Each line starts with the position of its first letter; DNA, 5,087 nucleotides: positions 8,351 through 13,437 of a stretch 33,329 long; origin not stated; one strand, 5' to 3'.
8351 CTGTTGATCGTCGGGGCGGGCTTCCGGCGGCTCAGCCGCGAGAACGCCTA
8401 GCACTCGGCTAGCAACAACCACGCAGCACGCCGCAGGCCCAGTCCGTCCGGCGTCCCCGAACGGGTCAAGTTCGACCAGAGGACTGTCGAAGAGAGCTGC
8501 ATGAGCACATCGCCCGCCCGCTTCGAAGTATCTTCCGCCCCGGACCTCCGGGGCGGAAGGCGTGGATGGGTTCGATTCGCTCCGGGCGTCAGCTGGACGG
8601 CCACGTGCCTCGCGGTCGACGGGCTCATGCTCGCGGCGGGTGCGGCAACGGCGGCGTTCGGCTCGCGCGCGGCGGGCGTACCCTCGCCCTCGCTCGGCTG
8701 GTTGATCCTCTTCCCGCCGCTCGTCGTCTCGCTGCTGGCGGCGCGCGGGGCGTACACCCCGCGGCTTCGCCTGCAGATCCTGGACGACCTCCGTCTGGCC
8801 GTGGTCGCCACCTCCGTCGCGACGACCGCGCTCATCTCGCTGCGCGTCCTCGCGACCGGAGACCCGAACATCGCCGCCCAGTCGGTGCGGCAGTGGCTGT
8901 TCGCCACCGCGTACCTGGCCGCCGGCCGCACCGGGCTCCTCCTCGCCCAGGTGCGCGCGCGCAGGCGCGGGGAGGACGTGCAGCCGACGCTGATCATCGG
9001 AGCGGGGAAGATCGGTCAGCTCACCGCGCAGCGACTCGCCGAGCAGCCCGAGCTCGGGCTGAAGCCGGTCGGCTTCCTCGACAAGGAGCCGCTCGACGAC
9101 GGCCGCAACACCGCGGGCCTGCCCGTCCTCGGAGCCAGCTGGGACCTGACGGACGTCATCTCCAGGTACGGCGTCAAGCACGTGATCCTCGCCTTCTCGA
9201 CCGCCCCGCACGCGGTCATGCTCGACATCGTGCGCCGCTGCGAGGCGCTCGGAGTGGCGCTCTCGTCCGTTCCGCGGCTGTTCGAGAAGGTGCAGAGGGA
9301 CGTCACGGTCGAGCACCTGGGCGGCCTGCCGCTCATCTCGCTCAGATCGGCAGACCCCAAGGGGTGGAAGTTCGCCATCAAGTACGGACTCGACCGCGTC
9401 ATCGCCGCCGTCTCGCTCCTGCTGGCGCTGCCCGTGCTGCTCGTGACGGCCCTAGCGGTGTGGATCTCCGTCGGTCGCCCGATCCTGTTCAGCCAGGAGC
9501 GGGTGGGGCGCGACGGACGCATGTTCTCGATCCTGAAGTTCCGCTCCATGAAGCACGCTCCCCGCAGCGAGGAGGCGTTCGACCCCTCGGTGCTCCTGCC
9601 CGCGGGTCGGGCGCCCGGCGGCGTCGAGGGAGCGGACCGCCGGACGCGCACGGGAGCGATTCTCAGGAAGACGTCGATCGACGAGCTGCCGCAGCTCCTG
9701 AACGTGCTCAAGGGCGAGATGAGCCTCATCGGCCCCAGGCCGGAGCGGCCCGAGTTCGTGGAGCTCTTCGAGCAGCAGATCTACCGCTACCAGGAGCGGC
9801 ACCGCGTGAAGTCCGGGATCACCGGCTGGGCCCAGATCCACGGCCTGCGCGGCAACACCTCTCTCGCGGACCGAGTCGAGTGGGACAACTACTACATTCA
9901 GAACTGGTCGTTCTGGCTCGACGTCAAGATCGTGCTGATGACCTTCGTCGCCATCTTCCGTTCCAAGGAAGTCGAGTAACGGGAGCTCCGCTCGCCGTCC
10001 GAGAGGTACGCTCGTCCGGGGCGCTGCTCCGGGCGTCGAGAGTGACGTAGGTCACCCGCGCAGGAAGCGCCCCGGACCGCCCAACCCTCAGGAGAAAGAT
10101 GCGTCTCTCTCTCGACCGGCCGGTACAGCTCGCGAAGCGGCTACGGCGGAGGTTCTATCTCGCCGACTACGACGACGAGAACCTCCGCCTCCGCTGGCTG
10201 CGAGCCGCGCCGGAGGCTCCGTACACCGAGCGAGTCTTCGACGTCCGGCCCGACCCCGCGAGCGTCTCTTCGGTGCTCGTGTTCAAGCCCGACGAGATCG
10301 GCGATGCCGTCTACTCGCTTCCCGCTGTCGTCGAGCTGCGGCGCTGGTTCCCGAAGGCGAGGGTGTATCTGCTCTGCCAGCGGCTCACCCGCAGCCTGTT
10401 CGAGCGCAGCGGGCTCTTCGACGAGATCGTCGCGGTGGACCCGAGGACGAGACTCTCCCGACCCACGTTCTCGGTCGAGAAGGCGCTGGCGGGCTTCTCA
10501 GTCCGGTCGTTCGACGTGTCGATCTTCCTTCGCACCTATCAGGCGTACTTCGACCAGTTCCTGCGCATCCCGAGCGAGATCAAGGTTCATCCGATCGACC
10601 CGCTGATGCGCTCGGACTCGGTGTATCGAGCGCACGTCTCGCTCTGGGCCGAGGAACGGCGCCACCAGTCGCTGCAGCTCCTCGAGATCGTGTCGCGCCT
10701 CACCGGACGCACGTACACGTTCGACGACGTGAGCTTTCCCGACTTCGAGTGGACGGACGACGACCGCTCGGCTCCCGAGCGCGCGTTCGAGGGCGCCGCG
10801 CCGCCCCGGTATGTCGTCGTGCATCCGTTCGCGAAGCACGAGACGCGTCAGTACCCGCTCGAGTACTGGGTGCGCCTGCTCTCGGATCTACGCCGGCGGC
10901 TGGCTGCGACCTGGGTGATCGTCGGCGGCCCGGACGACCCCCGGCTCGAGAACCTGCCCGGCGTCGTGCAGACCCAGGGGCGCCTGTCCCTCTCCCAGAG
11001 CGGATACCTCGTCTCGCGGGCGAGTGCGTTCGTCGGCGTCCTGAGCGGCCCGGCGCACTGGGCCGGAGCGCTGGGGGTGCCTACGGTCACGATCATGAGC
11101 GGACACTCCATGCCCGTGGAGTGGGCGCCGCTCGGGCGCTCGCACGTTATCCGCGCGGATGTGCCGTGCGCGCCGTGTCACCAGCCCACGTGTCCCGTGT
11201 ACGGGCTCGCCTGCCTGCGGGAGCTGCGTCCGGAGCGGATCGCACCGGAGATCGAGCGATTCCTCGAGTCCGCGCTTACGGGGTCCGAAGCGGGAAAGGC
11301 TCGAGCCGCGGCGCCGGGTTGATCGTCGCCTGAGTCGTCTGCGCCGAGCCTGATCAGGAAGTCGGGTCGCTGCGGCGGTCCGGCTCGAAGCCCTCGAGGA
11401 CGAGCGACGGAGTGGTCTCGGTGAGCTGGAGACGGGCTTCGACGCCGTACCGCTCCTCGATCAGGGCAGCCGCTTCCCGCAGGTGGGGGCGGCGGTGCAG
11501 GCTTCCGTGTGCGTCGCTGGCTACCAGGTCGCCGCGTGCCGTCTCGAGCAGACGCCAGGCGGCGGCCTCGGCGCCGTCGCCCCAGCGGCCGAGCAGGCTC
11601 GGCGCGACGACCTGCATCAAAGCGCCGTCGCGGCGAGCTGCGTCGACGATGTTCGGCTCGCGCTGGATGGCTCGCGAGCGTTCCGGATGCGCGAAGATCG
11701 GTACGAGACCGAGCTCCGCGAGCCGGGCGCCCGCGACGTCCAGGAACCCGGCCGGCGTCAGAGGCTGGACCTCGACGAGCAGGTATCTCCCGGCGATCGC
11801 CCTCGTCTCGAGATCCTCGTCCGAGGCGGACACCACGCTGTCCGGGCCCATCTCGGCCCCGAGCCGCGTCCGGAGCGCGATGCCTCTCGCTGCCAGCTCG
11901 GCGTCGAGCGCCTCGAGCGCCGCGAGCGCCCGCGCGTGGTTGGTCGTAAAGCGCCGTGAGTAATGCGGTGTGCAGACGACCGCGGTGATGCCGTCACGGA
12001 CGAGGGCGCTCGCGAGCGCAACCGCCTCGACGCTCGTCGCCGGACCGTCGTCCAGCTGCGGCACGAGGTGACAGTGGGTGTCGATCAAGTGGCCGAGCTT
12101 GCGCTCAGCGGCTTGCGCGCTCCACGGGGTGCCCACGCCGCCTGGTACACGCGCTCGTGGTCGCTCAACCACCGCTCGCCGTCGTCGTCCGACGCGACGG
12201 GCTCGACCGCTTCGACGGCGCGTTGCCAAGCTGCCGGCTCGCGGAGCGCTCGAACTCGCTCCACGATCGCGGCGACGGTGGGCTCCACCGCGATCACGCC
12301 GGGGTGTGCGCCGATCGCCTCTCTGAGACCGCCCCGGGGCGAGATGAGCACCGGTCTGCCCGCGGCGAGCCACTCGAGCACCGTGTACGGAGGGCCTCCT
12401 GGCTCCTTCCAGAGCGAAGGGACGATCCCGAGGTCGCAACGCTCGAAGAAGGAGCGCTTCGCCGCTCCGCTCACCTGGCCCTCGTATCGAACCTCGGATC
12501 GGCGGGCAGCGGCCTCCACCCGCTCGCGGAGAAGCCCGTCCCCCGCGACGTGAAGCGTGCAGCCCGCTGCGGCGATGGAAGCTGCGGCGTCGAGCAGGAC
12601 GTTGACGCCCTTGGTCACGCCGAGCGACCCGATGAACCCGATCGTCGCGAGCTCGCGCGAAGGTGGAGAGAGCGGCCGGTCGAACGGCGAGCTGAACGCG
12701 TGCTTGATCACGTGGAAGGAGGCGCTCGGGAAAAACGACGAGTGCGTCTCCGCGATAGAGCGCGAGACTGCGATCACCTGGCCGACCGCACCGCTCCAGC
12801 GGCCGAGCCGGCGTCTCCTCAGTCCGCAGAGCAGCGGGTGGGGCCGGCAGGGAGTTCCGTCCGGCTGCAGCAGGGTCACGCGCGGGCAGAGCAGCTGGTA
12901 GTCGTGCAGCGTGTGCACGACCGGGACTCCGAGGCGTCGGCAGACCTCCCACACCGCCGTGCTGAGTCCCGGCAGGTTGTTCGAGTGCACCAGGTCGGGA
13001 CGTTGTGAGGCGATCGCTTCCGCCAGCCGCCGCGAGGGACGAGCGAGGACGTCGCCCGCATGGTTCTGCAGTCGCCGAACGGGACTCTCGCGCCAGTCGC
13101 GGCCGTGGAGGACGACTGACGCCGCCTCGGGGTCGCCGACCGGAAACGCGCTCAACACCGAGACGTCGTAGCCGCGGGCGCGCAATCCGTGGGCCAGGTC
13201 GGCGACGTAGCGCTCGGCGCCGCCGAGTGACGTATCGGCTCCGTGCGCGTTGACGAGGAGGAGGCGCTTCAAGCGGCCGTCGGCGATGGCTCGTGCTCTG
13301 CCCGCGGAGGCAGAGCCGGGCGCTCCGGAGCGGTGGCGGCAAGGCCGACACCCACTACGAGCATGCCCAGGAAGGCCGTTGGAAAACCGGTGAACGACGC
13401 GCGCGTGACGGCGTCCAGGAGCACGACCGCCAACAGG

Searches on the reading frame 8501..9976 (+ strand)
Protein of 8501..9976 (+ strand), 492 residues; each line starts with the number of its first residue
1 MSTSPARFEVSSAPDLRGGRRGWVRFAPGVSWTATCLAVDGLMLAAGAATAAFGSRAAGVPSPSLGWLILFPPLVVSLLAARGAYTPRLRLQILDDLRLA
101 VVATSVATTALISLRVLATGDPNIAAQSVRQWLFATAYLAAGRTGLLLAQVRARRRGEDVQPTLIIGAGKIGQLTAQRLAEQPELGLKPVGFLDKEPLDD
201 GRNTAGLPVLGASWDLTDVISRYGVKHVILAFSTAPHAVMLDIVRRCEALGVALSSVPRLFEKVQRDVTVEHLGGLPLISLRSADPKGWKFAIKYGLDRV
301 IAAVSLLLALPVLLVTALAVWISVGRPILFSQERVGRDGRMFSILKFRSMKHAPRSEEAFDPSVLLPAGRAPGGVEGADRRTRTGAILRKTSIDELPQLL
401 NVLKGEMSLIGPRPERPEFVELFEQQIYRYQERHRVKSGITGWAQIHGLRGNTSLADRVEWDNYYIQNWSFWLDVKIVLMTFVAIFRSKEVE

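Call 6: search_protein_families(library=pfam, max_evalue=0.01, proteins=[window:8501-9976:+])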
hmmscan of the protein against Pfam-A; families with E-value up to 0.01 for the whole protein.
window:8501-9976:+ (492 aa): 2 families
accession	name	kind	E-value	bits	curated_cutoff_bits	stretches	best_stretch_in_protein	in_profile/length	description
PF02397.22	Bac_transf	-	1.1e-62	211.2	27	1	295-486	2-178/179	Bacterial sugar transferase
PF13727.12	CoA_binding_3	-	5.7e-13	49.7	25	1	98-258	19-175/175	CoA-binding domain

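Call 10: search_protein_families(library=ncbifam, max_evalue=0.1, proteins=[window:8501-9976:+])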
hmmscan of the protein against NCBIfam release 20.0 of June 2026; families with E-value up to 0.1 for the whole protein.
window:8501-9976:+ (492 aa): 13 families
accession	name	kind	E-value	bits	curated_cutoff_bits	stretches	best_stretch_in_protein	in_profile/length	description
TIGR03025.1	EPS_sugtrans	subfamily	1e-113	380.9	295.55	1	43-490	6-443/445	exopolysaccharide biosynthesis polyprenyl glycosylphosphotransferase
TIGR03023.1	WcaJ_sugtrans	equivalog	4.8e-109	365.7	410.75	1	58-489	25-450/453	undecaprenyl-phosphate glucose phosphotransferase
TIGR03013.1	EpsB_2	subfamily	8.1e-68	229.5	393.35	1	77-485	44-436/443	TIGR03013 family XrtA/PEP-CTERM system glycosyltransferase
TIGR03022.1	WbaP_sugtrans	subfamily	1.1e-67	229.3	403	2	380-487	348-451/456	undecaprenyl-phosphate galactose phosphotransferase WbaP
NF007518.0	PRK10124.1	equivalog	1.2e-56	192.4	684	1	130-488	113-460/464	undecaprenyl-phosphate glucose phosphotransferase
NF050817.1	PolSacchBiosHfsE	equivalog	2e-51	175.2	750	1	79-484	62-458/467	polysaccharide biosynthesis protein HfsE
NF041877.1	EPS_EpsZ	equivalog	1.3e-47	162.5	800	1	81-483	58-450/459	exopolysaccharide biosynthesis polyisoprenyl-phosphate hexose-1-phosphate transferase EpsZ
NF052601.1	undeca_RfbP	equivalog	2.2e-34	118.8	330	1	294-486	45-236/244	undecaprenyl-phosphate galactose phosphotransferase family protein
NF011751.0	PRK15204.1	equivalog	2.6e-31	108.8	907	1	157-487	143-471/476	undecaprenyl-phosphate galactose phosphotransferase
NF045514.1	glycotran_HepC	equivalog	2.1e-23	82.8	140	1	293-414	116-211/220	heterocyst development glycosyltransferase HepC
TIGR04380.1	myo_inos_iolG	equivalog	0.002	17.1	355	1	165-240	6-80/330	inositol 2-dehydrogenase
TIGR03570.1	NeuD_NnaD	subfamily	0.01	15.5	160.8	1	163-251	2-83/202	NeuD/PglB/VioB family sugar acetyltransferase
NF003995.0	PRK05472.2-4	subfamily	0.023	14.2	126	1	161-234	84-155/213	redox-sensing transcriptional repressor Rex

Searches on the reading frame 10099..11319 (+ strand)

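Call 6: search_protein_families(library=pfam, max_evalue=0.01, proteins=[window:10099-11319:+])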
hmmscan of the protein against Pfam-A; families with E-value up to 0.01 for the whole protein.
window:10099-11319:+ (407 aa): 1 family
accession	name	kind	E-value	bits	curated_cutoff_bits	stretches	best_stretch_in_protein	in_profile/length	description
PF01075.23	Glyco_transf_9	-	5.7e-16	59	22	1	179-366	46-242/247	Glycosyltransferase family 9 (heptosyltransferase)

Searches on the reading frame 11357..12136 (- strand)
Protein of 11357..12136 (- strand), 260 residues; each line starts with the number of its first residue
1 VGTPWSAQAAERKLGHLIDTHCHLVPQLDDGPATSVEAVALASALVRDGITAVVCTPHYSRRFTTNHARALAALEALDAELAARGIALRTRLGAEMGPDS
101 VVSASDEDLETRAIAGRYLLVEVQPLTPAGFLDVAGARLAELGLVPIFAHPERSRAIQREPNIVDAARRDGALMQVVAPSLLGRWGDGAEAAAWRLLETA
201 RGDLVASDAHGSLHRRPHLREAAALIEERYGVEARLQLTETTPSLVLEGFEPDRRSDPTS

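Call 6: search_protein_families(library=pfam, max_evalue=0.01, proteins=[window:11357-12136:-])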
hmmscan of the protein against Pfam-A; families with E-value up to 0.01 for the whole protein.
seq(260 aa): 1 family
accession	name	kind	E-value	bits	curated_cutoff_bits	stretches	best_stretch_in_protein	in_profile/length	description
PF19567.5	CpsB_CapC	-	7.4e-37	127.4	27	1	17-247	1-233/234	Capsular polysaccharide synthesis, CpsB/CapC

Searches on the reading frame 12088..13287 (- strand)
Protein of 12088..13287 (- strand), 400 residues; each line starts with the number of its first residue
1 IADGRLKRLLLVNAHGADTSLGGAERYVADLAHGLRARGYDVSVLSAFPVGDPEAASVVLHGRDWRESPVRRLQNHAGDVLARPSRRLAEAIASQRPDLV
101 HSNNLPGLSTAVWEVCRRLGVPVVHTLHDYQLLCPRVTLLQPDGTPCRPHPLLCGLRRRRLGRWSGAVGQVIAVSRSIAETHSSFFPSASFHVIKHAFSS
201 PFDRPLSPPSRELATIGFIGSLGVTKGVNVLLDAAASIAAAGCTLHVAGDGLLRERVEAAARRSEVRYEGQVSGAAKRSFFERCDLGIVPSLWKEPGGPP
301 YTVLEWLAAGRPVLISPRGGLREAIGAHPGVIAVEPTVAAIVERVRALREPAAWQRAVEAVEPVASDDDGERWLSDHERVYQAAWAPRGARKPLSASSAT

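Call 6: search_protein_families(library=pfam, max_evalue=0.01, proteins=[window:12088-13287:-])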
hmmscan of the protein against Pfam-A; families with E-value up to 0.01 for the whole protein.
seq(400 aa): 7 families
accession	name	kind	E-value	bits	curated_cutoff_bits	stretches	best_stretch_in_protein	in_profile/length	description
PF13439.12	Glyco_transf_4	-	1.4e-22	81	28.5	1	22-194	2-162/170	Glycosyltransferase Family 4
PF13692.12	Glyco_trans_1_4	-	4.3e-19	69.6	27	1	215-348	3-139/142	Glycosyl transferases group 1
PF13579.12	Glyco_trans_4_4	-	2.2e-17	64.3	29.7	1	22-184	1-144/158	Glycosyl transferase 4-like domain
PF00534.26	Glycos_transf_1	-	6.1e-16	58.9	26.4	1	214-348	16-155/172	Glycosyl transferases group 1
PF13524.12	Glyco_trans_1_2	-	0.00011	22.7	25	1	238-359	12-123/144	Glycosyl transferase-like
PF13477.12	Glyco_trans_4_2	-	0.00076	20.1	23.4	1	25-128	10-107/139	Glycosyl transferase 4-like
PF20706.3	GT4-conflict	-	0.0019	17.7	26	1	177-361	160-354/385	Family 4 Glycosyltransferase in conflict systems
